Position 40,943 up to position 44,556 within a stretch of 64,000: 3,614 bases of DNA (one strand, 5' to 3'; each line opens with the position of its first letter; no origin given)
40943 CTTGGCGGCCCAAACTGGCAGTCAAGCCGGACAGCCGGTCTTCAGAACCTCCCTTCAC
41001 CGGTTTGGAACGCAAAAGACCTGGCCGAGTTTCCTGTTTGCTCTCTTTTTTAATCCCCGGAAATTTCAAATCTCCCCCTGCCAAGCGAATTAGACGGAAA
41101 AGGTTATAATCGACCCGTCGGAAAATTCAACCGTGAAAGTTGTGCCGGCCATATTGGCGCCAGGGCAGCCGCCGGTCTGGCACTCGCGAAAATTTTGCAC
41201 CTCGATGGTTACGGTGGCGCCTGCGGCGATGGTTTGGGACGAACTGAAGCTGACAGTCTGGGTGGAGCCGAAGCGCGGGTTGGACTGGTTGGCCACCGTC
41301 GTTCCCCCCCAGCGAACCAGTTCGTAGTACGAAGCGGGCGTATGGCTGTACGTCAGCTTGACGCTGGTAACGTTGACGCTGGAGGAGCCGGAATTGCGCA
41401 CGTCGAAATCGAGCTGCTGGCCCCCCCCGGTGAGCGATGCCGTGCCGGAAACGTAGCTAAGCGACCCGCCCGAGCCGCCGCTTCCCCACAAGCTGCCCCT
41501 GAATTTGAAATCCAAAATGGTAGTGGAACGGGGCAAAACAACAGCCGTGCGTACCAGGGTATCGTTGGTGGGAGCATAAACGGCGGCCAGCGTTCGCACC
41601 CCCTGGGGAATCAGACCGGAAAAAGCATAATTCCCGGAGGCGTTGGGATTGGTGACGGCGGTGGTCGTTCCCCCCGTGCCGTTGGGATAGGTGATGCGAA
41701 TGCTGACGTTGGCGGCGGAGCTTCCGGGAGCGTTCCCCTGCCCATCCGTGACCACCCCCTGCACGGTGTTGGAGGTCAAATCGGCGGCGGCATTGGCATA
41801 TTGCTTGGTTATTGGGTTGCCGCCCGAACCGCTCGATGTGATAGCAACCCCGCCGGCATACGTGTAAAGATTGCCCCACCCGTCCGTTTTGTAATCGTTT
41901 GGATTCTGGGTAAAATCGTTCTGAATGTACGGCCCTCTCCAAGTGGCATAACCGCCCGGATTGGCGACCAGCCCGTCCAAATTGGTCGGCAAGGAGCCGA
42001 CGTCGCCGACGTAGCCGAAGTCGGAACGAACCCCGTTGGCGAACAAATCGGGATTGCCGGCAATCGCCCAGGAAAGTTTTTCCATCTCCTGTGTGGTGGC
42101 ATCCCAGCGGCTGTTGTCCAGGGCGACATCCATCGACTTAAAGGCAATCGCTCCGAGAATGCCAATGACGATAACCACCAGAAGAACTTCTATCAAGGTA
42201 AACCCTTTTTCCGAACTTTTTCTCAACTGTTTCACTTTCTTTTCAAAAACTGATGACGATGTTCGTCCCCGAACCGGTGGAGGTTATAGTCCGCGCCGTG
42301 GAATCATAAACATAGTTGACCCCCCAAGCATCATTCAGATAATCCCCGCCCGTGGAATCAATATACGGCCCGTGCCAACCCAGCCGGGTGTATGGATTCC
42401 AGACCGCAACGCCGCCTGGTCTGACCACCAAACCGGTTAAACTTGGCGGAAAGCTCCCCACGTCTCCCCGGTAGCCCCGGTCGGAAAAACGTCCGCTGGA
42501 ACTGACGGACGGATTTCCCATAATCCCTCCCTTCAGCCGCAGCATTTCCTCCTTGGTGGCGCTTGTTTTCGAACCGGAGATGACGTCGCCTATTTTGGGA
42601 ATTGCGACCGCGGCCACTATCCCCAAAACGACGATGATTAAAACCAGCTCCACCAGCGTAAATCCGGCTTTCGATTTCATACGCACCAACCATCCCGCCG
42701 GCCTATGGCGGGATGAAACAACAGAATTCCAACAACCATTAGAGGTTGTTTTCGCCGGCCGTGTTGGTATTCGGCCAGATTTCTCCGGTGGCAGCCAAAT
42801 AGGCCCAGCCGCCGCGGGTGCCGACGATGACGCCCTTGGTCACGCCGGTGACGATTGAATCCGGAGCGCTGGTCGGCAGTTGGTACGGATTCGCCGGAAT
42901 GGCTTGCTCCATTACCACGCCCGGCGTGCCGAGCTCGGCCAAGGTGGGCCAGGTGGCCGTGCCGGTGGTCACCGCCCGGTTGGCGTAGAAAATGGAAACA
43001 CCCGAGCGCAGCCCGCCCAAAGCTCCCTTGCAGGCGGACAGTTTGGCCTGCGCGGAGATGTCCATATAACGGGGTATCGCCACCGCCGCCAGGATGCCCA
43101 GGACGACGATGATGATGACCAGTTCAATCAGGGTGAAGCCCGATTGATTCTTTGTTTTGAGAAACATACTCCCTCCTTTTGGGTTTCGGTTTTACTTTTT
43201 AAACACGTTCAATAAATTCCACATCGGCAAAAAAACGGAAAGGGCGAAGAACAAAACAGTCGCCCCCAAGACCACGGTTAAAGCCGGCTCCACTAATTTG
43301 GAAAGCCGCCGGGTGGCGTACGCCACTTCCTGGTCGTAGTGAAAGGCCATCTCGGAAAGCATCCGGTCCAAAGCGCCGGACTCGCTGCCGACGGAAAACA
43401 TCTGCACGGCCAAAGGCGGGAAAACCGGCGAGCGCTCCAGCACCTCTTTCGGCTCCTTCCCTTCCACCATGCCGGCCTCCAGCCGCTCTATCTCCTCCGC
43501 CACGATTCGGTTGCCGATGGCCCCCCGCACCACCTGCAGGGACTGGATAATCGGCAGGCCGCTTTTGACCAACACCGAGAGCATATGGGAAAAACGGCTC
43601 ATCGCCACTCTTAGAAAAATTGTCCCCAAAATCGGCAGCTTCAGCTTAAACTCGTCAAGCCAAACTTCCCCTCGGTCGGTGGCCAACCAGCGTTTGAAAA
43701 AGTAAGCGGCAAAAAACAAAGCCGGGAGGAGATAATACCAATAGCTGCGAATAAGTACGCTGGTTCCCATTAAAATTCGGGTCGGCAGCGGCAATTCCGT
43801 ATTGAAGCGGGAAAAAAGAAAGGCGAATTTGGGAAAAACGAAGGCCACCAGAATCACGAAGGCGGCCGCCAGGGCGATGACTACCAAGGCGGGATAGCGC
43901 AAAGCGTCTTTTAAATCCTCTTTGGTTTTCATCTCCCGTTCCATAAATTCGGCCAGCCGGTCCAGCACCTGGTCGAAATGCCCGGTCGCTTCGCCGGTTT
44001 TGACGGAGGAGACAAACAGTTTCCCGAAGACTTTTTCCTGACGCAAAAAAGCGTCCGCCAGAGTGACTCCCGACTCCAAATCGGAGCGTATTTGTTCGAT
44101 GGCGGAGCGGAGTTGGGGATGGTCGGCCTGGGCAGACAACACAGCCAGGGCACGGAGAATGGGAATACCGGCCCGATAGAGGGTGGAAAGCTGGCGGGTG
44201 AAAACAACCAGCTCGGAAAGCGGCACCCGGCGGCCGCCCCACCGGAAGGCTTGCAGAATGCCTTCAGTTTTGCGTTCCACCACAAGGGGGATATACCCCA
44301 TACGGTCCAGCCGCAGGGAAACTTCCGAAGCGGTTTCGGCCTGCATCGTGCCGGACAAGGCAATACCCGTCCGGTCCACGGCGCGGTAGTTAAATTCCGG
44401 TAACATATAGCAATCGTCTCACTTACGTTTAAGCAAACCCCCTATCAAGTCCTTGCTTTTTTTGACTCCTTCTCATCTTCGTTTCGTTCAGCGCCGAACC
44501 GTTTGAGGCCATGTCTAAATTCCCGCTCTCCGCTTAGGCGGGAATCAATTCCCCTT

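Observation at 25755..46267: Two complete but non-identical pilus/T2SS-like envelope machines within 20 kb, sharing one set of ATPases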

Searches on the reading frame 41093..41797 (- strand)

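Call 55: search_protein_families(library=pfam, proteins=[window:41093-41797:-], max_evalue=5)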
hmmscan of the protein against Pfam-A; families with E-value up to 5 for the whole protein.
seq(235 aa): 3 families
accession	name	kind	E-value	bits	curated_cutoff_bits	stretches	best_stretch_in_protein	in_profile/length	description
PF19535.4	DUF6060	-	0.0027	17.7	26.5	1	138-220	50-128/171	Family of unknown function (DUF6060)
PF10989.13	DUF2808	-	0.008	16.6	25.3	1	176-210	85-119/146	Protein of unknown function (DUF2808)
PF17210.9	SdrD_B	-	0.11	13.2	29.7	1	18-64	14-57/112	SdrD B-like domain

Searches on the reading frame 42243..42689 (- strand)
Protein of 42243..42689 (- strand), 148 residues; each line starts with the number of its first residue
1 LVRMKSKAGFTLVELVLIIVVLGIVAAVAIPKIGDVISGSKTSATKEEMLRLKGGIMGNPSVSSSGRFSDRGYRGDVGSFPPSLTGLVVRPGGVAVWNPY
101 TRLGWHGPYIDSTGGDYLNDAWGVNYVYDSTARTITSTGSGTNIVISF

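Call 4: search_protein_families(library=pfam, proteins=[window:42243-42689:-], max_evalue=0.01)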
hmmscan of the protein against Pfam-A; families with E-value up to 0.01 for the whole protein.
window:42243-42689:- (148 aa): 2 families
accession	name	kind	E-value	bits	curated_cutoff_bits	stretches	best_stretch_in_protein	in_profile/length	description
PF07963.17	N_methyl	-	5.5e-06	26.2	21.2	1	4-30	1-27/27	Prokaryotic N-terminal methylation motif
PF08334.16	T2SSG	-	0.0012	19.4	21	1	73-133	28-81/108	Type II secretion system (T2SS), protein G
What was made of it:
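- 42243..42689 (-): Prepilin (148 aa) with a GspG-like globular motif. N_methyl 26 bits and T2SSG 19.4 bits (call 4).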

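Call 6: search_protein_families(library=ncbifam, proteins=[window:42243-42689:-], max_evalue=0.01)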
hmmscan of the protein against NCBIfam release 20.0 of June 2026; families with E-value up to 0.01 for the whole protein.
window:42243-42689:- (148 aa): 7 families
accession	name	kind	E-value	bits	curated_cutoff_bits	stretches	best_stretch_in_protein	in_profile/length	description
TIGR01710.1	typeII_sec_gspG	equivalog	7.7e-09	35.7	88.85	1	9-53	2-46/134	type II secretion system major pseudopilin GspG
NF041775.1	typeIV_PilA_Myxo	equivalog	3.5e-06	27.2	400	1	8-49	11-52/214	type IV pilin protein PilA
TIGR01708.2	typeII_sec_gspH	equivalog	0.00016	21.7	80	1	8-35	2-29/169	type II secretion system minor pseudopilin GspH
NF007862.0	PRK10574.1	equivalog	0.00041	20.5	138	1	4-34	1-31/145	prepilin peptidase-dependent pilin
TIGR02596.1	TIGR02596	subfamily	0.004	17.2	70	1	10-45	1-36/196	Verru_Chthon cassette protein D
NF040999.1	pilin_ComGC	equivalog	0.0068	16.6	75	1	8-33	2-27/84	competence type IV pilus major pilin ComGC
NF041013.1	T4P_ComGE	equivalog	0.0075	16.3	49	1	5-52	1-48/83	competence type IV pilus minor pilin ComGE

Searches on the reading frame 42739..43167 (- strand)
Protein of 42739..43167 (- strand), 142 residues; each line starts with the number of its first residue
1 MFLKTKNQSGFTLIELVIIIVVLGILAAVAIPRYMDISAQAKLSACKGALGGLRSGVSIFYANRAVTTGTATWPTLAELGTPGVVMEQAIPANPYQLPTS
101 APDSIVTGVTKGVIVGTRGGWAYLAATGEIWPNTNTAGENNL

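Call 4: search_protein_families(library=pfam, proteins=[window:42739-43167:-], max_evalue=0.01)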
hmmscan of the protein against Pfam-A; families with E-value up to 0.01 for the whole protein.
window:42739-43167:- (142 aa): 1 family
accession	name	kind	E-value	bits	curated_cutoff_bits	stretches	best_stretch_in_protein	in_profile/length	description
PF07963.17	N_methyl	-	1.9e-08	33.9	21.2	1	6-31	2-27/27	Prokaryotic N-terminal methylation motif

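Call 6: search_protein_families(library=ncbifam, proteins=[window:42739-43167:-], max_evalue=0.01)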
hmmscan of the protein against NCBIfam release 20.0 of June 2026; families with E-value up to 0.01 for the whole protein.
window:42739-43167:- (142 aa): 8 families
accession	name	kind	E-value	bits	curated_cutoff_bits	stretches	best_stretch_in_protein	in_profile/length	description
NF041775.1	typeIV_PilA_Myxo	equivalog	2e-10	41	400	1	8-63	10-65/214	type IV pilin protein PilA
TIGR01710.1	typeII_sec_gspG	equivalog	4.1e-09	36.6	88.85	1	9-58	1-50/134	type II secretion system major pseudopilin GspG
NF007862.0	PRK10574.1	equivalog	1.1e-07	32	138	1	6-58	2-54/145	prepilin peptidase-dependent pilin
TIGR01708.2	typeII_sec_gspH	equivalog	2.5e-05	24.4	80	1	8-39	1-32/169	type II secretion system minor pseudopilin GspH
NF040999.1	pilin_ComGC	equivalog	3.2e-05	24.1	75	1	8-63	1-56/84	competence type IV pilus major pilin ComGC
TIGR02532.1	IV_pilin_GFxxxE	domain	0.00012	21.7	16.3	1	8-31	1-24/24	prepilin-type N-terminal cleavage/methylation domain-containing protein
NF007800.0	PRK10506.1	equivalog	0.00069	19.5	158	1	5-44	5-44/163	prepilin peptidase-dependent protein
TIGR02596.1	TIGR02596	subfamily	0.0044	17.1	70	1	11-45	1-35/196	Verru_Chthon cassette protein D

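Call 65: search_solved_structures(query=A2, max_evalue=1)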
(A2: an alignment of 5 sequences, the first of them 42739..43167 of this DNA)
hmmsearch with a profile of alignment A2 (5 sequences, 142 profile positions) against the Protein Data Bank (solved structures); distinct sequences matched with E-value up to 1: 22.
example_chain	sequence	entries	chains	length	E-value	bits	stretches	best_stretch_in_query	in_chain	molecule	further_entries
9egp_A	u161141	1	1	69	6.4e-13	52.1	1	1-64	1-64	Geopilin domain 1 protein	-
7tgg_A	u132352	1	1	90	2.2e-12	50.4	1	1-63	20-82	Geopilin domain 1 protein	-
9lab_B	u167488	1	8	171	3e-12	50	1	6-69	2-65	MSHA major pilin subunit MshA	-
8qqj_J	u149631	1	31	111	5.1e-12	49.2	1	11-84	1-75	Type IV narrow pilus major component PilA5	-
6xxe_A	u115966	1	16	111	1.5e-11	47.7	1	11-61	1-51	Uncharacterized protein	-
2hi2_A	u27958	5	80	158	3e-11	46.7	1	11-66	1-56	Fimbrial protein | PilA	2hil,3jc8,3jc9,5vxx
8p3b_A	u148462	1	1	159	3.2e-11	46.7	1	11-66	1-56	Fimbrial protein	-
1ay2_A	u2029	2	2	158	3.6e-11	46.5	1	11-66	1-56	TYPE 4 PILIN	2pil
5kua_A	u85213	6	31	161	8.6e-11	45.2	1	11-67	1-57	pilin | Neisseria meningitidis PilE variant SB-GATDH | Neisseria meningitidis PilE, SB-DATDH variant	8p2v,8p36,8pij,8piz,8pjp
8tj2_C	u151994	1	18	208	9.6e-10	41.9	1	11-65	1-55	Type IV major pilin protein PilA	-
2m7g_A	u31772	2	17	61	1.1e-09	41.6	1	11-63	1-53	Geopilin domain 1 protein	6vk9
8tob_GA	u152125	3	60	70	2.9e-09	40.3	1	12-58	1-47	Fimbrial protein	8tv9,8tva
9laa_A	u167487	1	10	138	8e-09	38.9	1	4-53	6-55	Type IV pilin protein PilA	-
1oqw_A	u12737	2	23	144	9.2e-09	38.7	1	11-57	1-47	Fimbrial protein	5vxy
8tum_e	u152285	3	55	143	5.3e-08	36.2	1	11-57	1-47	Type IV major pilin protein PilA | Pilin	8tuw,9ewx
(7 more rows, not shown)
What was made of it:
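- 42739..43167 (-): Probable major pilin of cluster 2 (142 aa), and the most conserved protein of the module. The profile matches T4a major pilins (Geobacter PilA 52, MshA 50, PilE 47 bits) far better than GspG (25.7) (call 65).
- On Canonical T2SS (cluster 2): The major pilin profile is closer to T4a pilins (call 65).
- Closest known: Classical proteobacterial T2SS. Different: The major pilin is closer to T4a pilins than to GspG (call 65).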

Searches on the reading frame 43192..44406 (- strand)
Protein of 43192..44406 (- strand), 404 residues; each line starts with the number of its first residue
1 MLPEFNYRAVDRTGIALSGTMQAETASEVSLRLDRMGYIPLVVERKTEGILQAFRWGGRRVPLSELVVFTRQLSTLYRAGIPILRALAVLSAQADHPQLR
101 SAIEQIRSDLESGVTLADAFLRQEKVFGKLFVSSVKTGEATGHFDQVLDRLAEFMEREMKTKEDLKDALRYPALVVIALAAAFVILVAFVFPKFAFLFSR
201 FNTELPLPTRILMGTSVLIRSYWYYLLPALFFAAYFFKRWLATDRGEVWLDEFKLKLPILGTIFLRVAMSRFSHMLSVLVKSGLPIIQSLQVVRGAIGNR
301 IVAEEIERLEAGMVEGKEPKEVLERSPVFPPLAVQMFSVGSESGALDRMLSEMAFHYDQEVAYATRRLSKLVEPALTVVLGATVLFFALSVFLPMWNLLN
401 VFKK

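Call 4: search_protein_families(library=pfam, proteins=[window:43192-44406:-], max_evalue=0.01)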
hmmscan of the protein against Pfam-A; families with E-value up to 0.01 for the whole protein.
window:43192-44406:- (404 aa): 1 family
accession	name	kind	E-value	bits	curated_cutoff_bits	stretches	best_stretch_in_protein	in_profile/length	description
PF00482.28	T2SSF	-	5.4e-58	194.8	25.2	2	69-192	1-125/125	Type II secretion system (T2SS), protein F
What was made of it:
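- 43192..44406 (-): Platform protein (PilC/GspF family). T2SSF 194.8 bits (call 4).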

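Call 6: search_protein_families(library=ncbifam, proteins=[window:43192-44406:-], max_evalue=0.01)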
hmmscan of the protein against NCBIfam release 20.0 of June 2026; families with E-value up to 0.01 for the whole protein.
window:43192-44406:- (404 aa): 6 families
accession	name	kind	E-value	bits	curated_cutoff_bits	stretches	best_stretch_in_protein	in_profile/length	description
TIGR02120.1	GspF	equivalog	3.2e-100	336.2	424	1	5-399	1-398/401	type II secretion system inner membrane protein GspF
NF052607.1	T4PiliAsmPilCThrm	equivalog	1.4e-93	314.2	700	1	3-401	2-403/406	type IV pilus assembly protein PilC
NF052606.1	T4PiliAsmPilCMyx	equivalog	5.1e-89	299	700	1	2-399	19-415/419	type IV pilus assembly protein PilC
NF047826.1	T3SSXpsF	equivalog_domain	7.7e-76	255.5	650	1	3-401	2-403/405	type II secretion system protein XpsF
NF007861.0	PRK10573.1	equivalog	1e-71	242.1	401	1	5-402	7-398/401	protein transport protein HofC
NF041012.2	T4P_ComGB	equivalog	2e-37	129.3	240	1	69-399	6-331/332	competence type IV pilus assembly protein ComGB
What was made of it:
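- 43192..44406 (-): GspF model 336 bits (< 424); PilC models 314 and 299 bits (< 700) (call 6).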

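Call 77: search_solved_structures(query=window:43192-44406:-, max_evalue=0.001)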
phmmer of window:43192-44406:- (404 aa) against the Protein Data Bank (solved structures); distinct sequences matched with E-value up to 0.001: 5.
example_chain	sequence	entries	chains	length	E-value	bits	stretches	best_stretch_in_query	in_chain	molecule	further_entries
3jc8_Ca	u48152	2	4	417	5.4e-70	239.6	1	4-400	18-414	Type 4 fimbrial assembly protein PilC | PilC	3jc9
2whn_A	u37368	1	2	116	3.3e-22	82.3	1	62-166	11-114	PILUS ASSEMBLY PROTEIN PILC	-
2vma_A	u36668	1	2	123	2.5e-18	69.6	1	59-168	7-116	GENERAL SECRETION PATHWAY PROTEIN F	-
2vmb_A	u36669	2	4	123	3e-18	69.3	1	59-168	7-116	GENERAL SECRETION PATHWAY PROTEIN F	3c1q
5nbg_A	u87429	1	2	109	4e-15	59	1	62-163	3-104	General secretion pathway protein F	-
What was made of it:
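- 43192..44406 (-): PDB: Myxococcus PilC 240 bits (call 77).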
